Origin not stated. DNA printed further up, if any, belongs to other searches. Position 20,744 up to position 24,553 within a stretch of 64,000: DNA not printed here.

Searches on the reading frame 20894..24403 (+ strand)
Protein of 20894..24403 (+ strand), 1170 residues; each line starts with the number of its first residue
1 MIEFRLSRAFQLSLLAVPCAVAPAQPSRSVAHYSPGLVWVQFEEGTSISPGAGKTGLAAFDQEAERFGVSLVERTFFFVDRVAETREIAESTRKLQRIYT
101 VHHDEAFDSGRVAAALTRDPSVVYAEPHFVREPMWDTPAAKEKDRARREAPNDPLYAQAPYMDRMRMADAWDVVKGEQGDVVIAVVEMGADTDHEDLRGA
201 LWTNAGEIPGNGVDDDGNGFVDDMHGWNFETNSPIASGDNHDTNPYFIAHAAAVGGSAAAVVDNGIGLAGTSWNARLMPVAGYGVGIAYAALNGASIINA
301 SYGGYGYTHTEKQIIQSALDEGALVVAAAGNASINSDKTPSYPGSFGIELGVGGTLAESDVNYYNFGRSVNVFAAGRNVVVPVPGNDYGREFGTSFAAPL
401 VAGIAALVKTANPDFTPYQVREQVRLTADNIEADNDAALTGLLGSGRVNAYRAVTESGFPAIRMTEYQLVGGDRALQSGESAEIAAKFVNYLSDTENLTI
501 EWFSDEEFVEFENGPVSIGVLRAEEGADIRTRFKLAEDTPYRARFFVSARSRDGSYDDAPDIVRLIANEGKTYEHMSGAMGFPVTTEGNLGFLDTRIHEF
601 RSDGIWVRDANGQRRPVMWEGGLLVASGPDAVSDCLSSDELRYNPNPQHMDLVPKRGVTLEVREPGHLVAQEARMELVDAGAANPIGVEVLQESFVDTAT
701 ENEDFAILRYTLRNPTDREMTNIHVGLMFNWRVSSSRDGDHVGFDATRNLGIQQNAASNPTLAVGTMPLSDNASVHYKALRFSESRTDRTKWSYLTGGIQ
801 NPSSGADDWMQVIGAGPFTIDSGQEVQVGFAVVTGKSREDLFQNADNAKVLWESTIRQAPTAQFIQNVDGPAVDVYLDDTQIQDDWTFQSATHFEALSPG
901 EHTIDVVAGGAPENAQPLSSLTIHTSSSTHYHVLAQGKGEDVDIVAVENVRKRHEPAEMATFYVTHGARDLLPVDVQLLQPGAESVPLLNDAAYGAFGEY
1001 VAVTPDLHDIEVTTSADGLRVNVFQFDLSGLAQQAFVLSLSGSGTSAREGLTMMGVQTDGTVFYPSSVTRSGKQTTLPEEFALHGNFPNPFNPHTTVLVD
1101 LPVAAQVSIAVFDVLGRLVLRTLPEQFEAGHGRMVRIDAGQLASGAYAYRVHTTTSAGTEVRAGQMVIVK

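Call 89: search_protein_families(library=pfam, proteins=[window:20894-24403:+], max_evalue=0.00001)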
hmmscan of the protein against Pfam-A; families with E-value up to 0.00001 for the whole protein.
window:20894-24403:+ (1170 aa): 2 families
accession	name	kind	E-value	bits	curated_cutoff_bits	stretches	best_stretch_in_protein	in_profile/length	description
PF00082.27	Peptidase_S8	-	2.6e-30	106.2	21.8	1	180-444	3-286/288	Subtilase family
PF14344.12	DUF4397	-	1e-14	55.6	30.6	1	869-976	11-118/119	Domain of unknown function (DUF4397)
